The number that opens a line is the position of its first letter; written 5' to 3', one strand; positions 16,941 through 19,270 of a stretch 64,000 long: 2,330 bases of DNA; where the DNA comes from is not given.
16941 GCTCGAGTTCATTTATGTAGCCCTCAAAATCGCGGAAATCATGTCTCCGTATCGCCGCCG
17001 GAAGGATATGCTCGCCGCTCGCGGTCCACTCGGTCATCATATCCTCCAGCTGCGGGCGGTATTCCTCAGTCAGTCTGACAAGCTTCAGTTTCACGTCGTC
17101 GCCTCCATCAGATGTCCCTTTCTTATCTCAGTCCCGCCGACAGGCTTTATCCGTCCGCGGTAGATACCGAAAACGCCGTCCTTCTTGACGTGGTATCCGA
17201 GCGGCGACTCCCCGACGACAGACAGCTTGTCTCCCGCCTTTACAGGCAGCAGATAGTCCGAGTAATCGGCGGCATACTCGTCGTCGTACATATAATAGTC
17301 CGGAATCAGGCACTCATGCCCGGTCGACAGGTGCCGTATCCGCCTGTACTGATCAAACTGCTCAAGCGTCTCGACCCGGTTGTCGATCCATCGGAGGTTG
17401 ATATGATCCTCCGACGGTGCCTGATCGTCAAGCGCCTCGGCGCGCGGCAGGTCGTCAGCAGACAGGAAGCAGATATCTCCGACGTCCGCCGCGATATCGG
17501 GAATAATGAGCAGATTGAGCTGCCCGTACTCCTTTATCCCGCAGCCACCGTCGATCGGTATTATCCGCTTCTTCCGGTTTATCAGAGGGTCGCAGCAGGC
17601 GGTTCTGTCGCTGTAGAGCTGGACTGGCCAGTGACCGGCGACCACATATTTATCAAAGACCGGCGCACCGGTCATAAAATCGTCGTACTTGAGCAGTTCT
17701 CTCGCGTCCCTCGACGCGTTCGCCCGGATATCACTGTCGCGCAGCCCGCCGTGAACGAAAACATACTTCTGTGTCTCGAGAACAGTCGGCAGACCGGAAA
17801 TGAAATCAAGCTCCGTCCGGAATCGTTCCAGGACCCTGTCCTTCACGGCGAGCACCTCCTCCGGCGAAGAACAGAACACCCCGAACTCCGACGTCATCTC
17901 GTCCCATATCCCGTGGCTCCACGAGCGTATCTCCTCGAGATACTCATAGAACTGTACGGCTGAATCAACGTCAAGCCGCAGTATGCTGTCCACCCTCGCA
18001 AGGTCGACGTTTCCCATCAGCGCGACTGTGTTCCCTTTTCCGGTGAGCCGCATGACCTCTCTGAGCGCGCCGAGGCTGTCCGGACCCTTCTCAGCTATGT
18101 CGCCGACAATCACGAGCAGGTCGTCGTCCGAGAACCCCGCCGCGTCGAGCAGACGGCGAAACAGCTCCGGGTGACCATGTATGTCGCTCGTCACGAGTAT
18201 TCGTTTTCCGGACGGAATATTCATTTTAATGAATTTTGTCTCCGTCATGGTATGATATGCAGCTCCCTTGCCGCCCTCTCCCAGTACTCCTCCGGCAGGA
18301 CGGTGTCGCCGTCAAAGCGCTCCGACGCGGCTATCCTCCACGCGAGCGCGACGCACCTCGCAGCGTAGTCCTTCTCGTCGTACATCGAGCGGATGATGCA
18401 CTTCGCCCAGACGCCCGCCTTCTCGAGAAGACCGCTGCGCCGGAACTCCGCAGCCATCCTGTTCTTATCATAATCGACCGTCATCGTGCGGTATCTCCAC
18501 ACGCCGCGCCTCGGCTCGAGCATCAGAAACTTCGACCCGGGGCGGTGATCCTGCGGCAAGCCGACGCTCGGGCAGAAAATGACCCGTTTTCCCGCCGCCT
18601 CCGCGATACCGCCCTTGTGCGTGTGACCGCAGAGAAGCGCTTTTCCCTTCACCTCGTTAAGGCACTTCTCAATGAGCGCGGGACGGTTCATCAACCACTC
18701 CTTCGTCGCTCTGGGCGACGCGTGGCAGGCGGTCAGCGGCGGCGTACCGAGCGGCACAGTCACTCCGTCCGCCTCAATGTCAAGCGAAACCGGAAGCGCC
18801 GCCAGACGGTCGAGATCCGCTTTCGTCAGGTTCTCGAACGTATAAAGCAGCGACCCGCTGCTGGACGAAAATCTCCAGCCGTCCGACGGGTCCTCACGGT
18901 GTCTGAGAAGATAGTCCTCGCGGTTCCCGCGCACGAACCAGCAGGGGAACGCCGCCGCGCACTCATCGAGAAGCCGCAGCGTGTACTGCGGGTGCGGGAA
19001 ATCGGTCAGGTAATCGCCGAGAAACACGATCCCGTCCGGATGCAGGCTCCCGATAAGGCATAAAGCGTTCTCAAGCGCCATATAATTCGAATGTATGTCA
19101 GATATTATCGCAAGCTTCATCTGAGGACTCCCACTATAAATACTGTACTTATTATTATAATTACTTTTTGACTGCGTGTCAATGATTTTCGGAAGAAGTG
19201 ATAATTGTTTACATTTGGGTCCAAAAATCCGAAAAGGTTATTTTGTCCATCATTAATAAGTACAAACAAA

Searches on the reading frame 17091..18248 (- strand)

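Call 76: search_protein_families(library=pfam, proteins=[window:17091-18248:-], max_evalue=0.00001)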
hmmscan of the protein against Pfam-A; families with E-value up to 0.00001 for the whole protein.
window:17091-18248:- (385 aa): 1 family
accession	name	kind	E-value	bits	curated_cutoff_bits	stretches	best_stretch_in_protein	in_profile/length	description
PF00149.33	Metallophos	-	4.3e-13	50.6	21.5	1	16-210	2-159/191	Calcineurin-like phosphoesterase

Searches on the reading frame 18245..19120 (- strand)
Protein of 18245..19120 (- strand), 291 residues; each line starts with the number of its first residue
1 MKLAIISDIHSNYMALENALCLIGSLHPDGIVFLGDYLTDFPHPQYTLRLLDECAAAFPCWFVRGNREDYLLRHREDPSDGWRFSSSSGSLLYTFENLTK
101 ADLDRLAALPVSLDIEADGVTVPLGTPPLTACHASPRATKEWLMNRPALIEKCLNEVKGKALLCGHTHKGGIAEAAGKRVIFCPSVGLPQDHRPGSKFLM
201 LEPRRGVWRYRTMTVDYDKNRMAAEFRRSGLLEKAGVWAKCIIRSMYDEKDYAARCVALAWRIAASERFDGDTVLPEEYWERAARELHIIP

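Call 76: search_protein_families(library=pfam, proteins=[window:18245-19120:-], max_evalue=0.00001)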
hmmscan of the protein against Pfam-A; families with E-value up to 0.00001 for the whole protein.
window:18245-19120:- (291 aa): 2 families
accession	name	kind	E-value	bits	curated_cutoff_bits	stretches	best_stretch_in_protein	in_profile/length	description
PF00149.33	Metallophos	-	1.4e-12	48.9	21.5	1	1-169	1-190/191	Calcineurin-like phosphoesterase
PF12850.12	Metallophos_2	-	4.5e-12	46.7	27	1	1-202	1-150/154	Calcineurin-like phosphoesterase superfamily domain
